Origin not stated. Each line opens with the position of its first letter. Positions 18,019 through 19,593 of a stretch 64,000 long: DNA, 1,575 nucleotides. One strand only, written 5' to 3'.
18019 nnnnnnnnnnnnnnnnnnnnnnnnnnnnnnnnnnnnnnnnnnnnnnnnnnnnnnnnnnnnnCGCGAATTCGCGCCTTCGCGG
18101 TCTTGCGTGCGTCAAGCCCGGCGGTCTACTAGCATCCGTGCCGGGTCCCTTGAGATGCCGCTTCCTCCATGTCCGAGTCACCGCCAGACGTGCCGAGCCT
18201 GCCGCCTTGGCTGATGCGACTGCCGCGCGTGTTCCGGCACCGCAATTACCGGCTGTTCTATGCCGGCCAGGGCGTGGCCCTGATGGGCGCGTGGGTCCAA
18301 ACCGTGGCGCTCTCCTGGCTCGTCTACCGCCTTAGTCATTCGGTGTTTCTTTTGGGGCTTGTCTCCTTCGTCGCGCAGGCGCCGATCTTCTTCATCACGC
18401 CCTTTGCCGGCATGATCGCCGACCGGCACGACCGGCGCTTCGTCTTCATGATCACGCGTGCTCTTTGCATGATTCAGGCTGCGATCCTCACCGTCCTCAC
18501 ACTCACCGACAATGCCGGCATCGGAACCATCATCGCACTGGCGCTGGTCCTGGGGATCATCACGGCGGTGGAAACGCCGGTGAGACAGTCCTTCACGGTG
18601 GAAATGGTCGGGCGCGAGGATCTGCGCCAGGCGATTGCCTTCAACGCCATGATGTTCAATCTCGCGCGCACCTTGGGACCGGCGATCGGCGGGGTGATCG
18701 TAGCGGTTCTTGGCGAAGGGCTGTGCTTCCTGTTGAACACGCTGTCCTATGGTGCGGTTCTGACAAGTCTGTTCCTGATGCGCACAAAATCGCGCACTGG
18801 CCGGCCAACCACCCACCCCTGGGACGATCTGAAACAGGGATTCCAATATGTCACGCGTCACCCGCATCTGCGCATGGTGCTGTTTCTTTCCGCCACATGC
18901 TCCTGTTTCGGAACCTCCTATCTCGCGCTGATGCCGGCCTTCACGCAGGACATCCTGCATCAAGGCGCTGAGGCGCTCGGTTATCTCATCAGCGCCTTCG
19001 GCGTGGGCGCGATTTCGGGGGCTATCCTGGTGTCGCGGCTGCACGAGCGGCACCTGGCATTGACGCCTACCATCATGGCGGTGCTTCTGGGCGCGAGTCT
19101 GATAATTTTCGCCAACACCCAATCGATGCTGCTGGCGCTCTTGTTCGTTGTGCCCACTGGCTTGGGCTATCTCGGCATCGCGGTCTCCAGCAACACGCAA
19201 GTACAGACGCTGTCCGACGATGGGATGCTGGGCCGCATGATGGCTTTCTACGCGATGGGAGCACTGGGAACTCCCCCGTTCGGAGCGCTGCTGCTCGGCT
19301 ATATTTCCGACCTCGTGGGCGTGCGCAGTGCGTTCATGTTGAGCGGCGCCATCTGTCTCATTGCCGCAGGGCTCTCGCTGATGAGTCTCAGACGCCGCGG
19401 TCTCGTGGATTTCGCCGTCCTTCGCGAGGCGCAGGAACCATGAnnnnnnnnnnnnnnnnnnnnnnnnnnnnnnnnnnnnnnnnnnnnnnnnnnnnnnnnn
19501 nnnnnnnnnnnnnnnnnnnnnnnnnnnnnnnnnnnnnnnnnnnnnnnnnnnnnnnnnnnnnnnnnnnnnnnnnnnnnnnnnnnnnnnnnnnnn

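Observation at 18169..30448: MFS exporter translationally coupled to a battery of five tandem TPR-GT41 (OGT/SPINDLY-like) glycosyltransferases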

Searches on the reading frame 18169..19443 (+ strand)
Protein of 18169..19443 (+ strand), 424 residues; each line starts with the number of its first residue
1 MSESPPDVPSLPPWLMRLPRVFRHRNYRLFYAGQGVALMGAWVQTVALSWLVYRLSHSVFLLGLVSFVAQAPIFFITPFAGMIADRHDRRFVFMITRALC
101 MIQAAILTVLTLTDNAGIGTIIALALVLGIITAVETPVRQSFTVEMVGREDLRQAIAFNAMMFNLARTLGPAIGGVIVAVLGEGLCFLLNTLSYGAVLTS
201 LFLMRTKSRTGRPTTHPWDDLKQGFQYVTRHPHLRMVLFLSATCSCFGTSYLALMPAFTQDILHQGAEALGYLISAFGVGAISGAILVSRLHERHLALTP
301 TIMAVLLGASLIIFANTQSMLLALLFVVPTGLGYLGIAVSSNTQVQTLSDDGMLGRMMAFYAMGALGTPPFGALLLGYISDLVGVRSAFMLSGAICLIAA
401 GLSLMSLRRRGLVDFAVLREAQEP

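Call 3: search_protein_families(library=pfam, proteins=[window:18169-19443:+], max_evalue=0.01)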
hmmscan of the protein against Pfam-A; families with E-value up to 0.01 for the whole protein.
window:18169-19443:+ (424 aa): 2 families
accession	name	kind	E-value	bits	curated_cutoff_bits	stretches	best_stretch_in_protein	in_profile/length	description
PF05977.19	MFS_3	-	3.9e-61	207.5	27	1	22-404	7-391/524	Transmembrane secretion effector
PF07690.21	MFS_1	-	1.9e-36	126.2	33.4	2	32-364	3-338/347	Major Facilitator Superfamily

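Call 7: find_encoding_contigs(protein=window:18169-19443:+, flank=10000, max_places=6)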
Protein window:18169-19443:+ (424 aa): 1 contig read that carries it; 1 place shown.
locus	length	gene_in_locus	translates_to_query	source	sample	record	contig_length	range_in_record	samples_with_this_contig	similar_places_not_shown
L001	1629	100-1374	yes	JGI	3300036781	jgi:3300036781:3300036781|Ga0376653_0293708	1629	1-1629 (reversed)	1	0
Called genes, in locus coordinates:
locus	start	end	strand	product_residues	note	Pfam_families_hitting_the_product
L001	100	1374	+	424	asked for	PF05977:MFS_3, PF07690:MFS_1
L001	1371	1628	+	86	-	?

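Call 9: find_related_loci(query=window:18169-19443:+, collection=genome_contigs, flank=10000)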
Query window:18169-19443:+ (424 aa) in genome_contigs; peptide patterns used: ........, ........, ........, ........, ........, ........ (x = any residue, [..] = any of these).
53 stretches matched a pattern; 12 encode a relative of the query (tblastn E <= 1e-3); 11 distinct loci.
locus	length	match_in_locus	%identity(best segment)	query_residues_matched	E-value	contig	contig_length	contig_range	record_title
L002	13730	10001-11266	86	3-424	0e+0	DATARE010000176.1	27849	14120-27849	MAG TPA_asm: Micropepsaceae bacterium isolate SMAG_U5485 k141_3418140, whole genome shotgun sequence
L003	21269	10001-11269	83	2-424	0e+0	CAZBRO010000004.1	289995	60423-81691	MAG TPA_asm: uncultured Bordetella sp. isolate binchicken_co50_194 genome assembly, contig: NODE_10_length_289995_cov_17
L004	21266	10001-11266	77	3-424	0e+0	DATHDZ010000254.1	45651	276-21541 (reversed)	MAG TPA_asm: Micropepsaceae bacterium isolate SMAG_U12408 k141_494710, whole genome shotgun sequence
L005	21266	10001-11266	78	3-424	0e+0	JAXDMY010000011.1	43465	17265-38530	MAG: Alphaproteobacteria bacterium isolate BP_652 scaffold_1380068, whole genome shotgun sequence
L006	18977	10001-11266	91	3-424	0e+0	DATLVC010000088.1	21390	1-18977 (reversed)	MAG TPA_asm: Micropepsaceae bacterium isolate SMAG_U13182 k141_7841, whole genome shotgun sequence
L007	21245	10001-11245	71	1-414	0e+0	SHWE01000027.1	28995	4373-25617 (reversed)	MAG: Alphaproteobacteria bacterium isolate Baikal-deep-G57 BACOMB-C7276, whole genome shotgun sequence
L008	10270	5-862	79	139-424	8e-151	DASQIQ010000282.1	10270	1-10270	MAG TPA_asm: Micropepsaceae bacterium isolate SMAG_U11863 k141_83473, whole genome shotgun sequence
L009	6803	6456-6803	70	3-118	1e-49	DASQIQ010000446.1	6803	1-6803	MAG TPA_asm: Micropepsaceae bacterium isolate SMAG_U11863 k141_272489, whole genome shotgun sequence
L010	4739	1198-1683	26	39-183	6e-5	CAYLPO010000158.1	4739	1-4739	MAG TPA_asm: uncultured Lachnospiraceae bacterium isolate SRP278969_co2_30 genome assembly, contig: NODE_28422_length_47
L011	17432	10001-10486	25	39-183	3e-4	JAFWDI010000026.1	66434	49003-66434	MAG: Lachnospiraceae bacterium isolate RGIG5636 Sheep_Duodenum-3__c562, whole genome shotgun sequence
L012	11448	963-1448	25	39-183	3e-4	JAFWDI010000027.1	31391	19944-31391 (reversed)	MAG: Lachnospiraceae bacterium isolate RGIG5636 Sheep_Duodenum-3__c762, whole genome shotgun sequence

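Call 15: find_homologous_proteins(query=window:18169-19443:+, max_evalue=1e-20)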
Query window:18169-19443:+ (424 aa): 4170 proteins with E <= 1e-20 among 8000 candidates; the best 120 are listed.
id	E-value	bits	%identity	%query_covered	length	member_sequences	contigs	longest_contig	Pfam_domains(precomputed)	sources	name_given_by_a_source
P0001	5.4e-271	916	100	100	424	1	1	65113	PF05977.20,PF07690.22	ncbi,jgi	ncbi:MAG TPA: MFS transporter [Micropepsaceae bacterium]|jgi:MFS family permease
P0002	8.4e-255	863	93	100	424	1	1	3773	PF05977.20,PF07690.22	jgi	jgi:MFS family permease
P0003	2.1e-251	852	91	100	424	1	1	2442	PF05977.20,PF07690.22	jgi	jgi:MFS family permease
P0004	8.6e-250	847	91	100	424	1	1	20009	PF05977.20,PF07690.22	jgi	jgi:MFS family permease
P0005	3.8e-247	838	91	100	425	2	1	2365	PF05977.20,PF07690.22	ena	-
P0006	5.9e-240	814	88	99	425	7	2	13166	PF13347.13,PF05977.20,PF07690.22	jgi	jgi:MFS family permease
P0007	7.3e-240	814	89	98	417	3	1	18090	PF05977.20,PF07690.22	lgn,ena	-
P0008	8.4e-240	814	90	98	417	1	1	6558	PF05977.20,PF07690.22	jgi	jgi:MFS family permease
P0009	3.0e-238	809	92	95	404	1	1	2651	PF05977.20,PF07690.22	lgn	-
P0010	2.4e-237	806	87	100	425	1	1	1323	PF05977.20,PF07690.22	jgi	jgi:MFS family permease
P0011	8.3e-235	797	86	100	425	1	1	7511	PF05977.20,PF07690.22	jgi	-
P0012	2.3e-233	792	86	100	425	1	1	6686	PF05977.20,PF07690.22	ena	-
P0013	1.3e-232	790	86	100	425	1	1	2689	PF05977.20,PF07690.22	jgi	jgi:MFS family permease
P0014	3.0e-232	789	86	100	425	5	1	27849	PF13347.13,PF05977.20,PF07690.22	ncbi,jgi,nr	ncbi:MAG TPA: MFS transporter [Micropepsaceae bacterium]|jgi:MFS family permease|nr:MFS transporter 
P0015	5.4e-232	788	84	100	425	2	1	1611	PF13347.13,PF05977.20,PF07690.22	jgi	-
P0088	4.9e-177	607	67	95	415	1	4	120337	PF13347.13,PF05977.20,PF07690.22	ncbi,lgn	-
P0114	2.4e-135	470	57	93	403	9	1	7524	PF05977.20,PF07690.22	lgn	-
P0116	9.6e-135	468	55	93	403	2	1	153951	PF05977.20,PF07690.22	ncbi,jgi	jgi:MFS family permease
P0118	2.8e-133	463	54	93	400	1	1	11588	PF05977.20,PF07690.22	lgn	-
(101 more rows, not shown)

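Call 16: find_encoding_contigs(protein=P0116, flank=10000, max_places=2)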
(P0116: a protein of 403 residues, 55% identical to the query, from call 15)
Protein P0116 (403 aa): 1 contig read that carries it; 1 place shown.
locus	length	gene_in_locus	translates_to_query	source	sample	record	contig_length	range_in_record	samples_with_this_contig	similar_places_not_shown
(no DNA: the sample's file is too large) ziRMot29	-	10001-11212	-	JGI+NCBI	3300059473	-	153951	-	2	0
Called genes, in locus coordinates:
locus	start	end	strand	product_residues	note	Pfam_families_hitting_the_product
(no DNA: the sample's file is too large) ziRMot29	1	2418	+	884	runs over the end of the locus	-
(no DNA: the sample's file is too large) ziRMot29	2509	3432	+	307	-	PF01925:TauE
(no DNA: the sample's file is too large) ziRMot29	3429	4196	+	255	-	PF09608:Alph_Pro_TM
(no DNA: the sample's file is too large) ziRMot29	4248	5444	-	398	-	PF02771:Acyl-CoA_dh_N, PF02770:Acyl-CoA_dh_M, PF00441:Acyl-CoA_dh_1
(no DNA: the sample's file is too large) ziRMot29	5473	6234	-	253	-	PF00561:Abhydrolase_1, PF12146:Hydrolase_4, PF12697:Abhydrolase_6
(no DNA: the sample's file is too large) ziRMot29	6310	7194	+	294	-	PF19576:Acyltransf_2, PF01553:Acyltransferase (weak)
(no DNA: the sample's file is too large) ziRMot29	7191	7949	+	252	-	PF02754:CCG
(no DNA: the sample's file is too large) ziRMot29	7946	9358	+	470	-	PF02589:LUD_dom, PF13187:Fer4_9 (faint), PF00037:Fer4 (faint), PF13183:Fer4_8, PF13237:Fer4_10 (faint), PF13534:Fer4_17 (faint)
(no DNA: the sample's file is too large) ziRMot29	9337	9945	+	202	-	PF02589:LUD_dom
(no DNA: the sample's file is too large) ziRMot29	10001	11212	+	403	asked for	PF05977:MFS_3, PF07690:MFS_1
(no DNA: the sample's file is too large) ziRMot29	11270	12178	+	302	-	PF00753:Lactamase_B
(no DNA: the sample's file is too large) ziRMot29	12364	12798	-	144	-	PF14347:DUF4399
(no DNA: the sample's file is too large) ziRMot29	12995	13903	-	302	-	PF02826:2-Hacid_dh_C, PF03446:NAD_binding_2, PF03721:UDPG_MGDP_dh_N (faint), PF03807:F420_oxidored (weak), PF07991:KARI_N (faint), PF14833:NAD_binding_11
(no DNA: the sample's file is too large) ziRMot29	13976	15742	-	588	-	PF02776:TPP_enzyme_N, PF02775:TPP_enzyme_C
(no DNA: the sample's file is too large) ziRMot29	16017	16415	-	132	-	-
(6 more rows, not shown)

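Call 17: find_encoding_contigs(protein=P0088, flank=10000, max_places=2)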
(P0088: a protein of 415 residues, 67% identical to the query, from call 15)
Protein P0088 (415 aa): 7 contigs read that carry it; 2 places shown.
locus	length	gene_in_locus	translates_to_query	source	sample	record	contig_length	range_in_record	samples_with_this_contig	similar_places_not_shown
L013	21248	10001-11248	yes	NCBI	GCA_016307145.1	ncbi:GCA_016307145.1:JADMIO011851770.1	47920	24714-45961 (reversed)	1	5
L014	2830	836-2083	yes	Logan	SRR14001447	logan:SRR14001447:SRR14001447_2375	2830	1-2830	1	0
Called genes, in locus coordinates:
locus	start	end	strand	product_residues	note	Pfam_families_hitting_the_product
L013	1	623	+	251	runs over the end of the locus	PF09608:Alph_Pro_TM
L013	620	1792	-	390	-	PF02771:Acyl-CoA_dh_N, PF02770:Acyl-CoA_dh_M, PF00441:Acyl-CoA_dh_1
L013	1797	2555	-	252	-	PF00561:Abhydrolase_1, PF12146:Hydrolase_4, PF12697:Abhydrolase_6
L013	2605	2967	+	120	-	PF04241:DUF423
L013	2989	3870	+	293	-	PF19576:Acyltransf_2, PF01553:Acyltransferase (weak)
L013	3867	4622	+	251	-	PF02754:CCG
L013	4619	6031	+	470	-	PF02589:LUD_dom, PF13187:Fer4_9 (faint), PF13237:Fer4_10 (faint), PF12838:Fer4_7 (weak), PF13183:Fer4_8, PF11870:LutB_C (weak)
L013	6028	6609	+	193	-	PF02589:LUD_dom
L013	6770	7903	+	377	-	PF08495:FIST, PF10442:FIST_C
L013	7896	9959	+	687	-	PF00989:PAS (faint), PF08448:PAS_4 (faint), PF13426:PAS_9 (weak), PF00512:HisKA, PF02518:HATPase_c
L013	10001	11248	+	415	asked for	PF05977:MFS_3, PF13347:MFS_2 (faint), PF07690:MFS_1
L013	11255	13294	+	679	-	PF13174:TPR_6 (faint), PF13432:TPR_16 (weak), PF14559:TPR_19, PF07719:TPR_2 (weak), PF13371:TPR_9, PF13432:TPR_16, PF00515:TPR_1 (weak), PF13844:Glyco_transf_41, +8 more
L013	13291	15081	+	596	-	PF07719:TPR_2 (faint), PF13174:TPR_6 (faint), PF13181:TPR_8 (faint), PF13432:TPR_16, PF13414:TPR_11 (weak), PF00515:TPR_1 (weak), PF13432:TPR_16, PF13844:Glyco_transf_41, +5 more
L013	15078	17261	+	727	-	PF13432:TPR_16, PF14559:TPR_19, PF03704:BTAD (weak), PF00515:TPR_1, PF13414:TPR_11, PF13432:TPR_16, PF00515:TPR_1, PF13844:Glyco_transf_41, +21 more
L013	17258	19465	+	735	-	PF13432:TPR_16, PF14559:TPR_19 (weak), PF14559:TPR_19 (weak), PF13432:TPR_16, PF13414:TPR_11, PF13414:TPR_11, PF13432:TPR_16, PF13844:Glyco_transf_41, +24 more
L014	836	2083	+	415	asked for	PF05977:MFS_3, PF13347:MFS_2 (faint), PF07690:MFS_1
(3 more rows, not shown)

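Call 37: find_encoding_contigs(protein=P0118, flank=8000, max_places=1)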
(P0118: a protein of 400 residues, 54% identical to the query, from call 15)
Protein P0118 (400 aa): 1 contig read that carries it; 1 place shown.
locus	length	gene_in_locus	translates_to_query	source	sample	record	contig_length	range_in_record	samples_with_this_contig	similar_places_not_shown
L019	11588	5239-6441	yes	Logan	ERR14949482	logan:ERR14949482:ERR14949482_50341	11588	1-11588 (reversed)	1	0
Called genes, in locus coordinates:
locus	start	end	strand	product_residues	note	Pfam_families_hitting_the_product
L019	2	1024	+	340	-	?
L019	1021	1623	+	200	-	PF02589:LUD_dom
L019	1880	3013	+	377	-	PF08495:FIST, PF10442:FIST_C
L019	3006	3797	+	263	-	PF13188:PAS_8 (weak), PF08448:PAS_4 (weak), PF13426:PAS_9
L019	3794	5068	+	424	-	PF12860:PAS_7, PF00512:HisKA, PF02518:HATPase_c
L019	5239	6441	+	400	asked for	PF05977:MFS_3, PF07690:MFS_1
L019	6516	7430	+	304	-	PF00753:Lactamase_B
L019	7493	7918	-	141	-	PF14347:DUF4399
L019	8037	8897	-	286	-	PF02826:2-Hacid_dh_C (weak), PF03446:NAD_binding_2, PF03721:UDPG_MGDP_dh_N (faint), PF03807:F420_oxidored (weak), PF14833:NAD_binding_11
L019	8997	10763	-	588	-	PF02776:TPP_enzyme_N, PF02775:TPP_enzyme_C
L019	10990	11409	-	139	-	-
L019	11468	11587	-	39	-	?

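Call 38: find_encoding_contigs(protein=P0114, flank=8000, max_places=1)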
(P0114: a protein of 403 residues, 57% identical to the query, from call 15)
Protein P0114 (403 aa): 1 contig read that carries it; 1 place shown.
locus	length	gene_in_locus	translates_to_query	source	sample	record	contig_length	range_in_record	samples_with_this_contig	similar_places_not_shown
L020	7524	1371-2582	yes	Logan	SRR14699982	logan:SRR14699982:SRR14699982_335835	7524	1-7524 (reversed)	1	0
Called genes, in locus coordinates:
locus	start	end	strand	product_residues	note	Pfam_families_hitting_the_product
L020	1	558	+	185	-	?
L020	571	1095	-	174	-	PF03928:HbpS-like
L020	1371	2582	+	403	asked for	PF05977:MFS_3, PF07690:MFS_1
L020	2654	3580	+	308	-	PF00753:Lactamase_B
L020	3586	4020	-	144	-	PF14347:DUF4399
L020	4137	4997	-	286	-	PF00107:ADH_zinc_N (faint), PF01210:NAD_Gly3P_dh_N (faint), PF02558:ApbA (weak), PF02826:2-Hacid_dh_C, PF03446:NAD_binding_2, PF03807:F420_oxidored, PF07991:KARI_N (weak), PF14833:NAD_binding_11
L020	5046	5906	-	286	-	PF02826:2-Hacid_dh_C (faint), PF03446:NAD_binding_2, PF03807:F420_oxidored (weak), PF07991:KARI_N (weak), PF14833:NAD_binding_11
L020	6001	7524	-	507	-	?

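Call 40: search_protein_families(library=ncbifam, proteins=[window:18169-19443:+], max_evalue=0.00001)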
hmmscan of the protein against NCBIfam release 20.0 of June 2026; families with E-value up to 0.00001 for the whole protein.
window:18169-19443:+ (424 aa): 12 families
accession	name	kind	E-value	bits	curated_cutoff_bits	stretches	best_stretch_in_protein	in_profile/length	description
TIGR00900.1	2A0121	subfamily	5.8e-49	167.4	319.6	1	27-384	1-364/364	H+ Antiporter protein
NF007792.0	PRK10489.1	equivalog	1.2e-43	149.8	324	1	14-407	6-399/419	enterobactin transporter EntS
NF012178.0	tet_MFS_V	exception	2.7e-23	82.8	640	1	22-408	5-399/409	tetracycline efflux MFS transporter Tet(V)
NF052575.1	MFS_efflux_Tap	equivalog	7.4e-21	74.6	625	1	35-406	14-393/401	multidrug efflux MFS transporter Tap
NF000246.1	macrolide_MefC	exception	2.6e-20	72.8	870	1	25-404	8-393/407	macrolide efflux MFS transporter Mef(C)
NF000245.1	macrolide_MefA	exception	2.6e-14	53.1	675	1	27-400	11-390/405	macrolide efflux MFS transporter Mef(A)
NF000051.1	macrolide_MefB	exception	8.3e-13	48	800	1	25-410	9-399/409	macrolide efflux MFS transporter Mef(B)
NF041056.1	ryptide_ex_MFS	equivalog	9.5e-13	48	575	1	46-402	24-382/392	ryptide export MFS transporter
NF005291.0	PRK06814.1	equivalog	2.7e-12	45.4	1349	1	60-312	52-305/1140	acyl-[ACP]--phospholipid O-acyltransferase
TIGR00880.1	2_A_01_02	superfamily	3.3e-11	43.5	131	1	74-203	12-136/141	multidrug resistance protein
NF006386.0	PRK08633.1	equivalog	1.5e-10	39.4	1221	1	52-406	39-409/1147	acyl-[ACP]--phospholipid O-acyltransferase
NF053813.1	MFS_TcaB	equivalog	1.5e-08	33.8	475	1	79-343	60-330/396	putative multidrug effflux MFS transporter TcaB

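Call 41: search_protein_families(library=padloc, proteins=[window:18169-19443:+], max_evalue=0.00001)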
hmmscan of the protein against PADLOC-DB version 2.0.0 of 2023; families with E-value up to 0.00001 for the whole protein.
window:18169-19443:+ (424 aa): 0 families
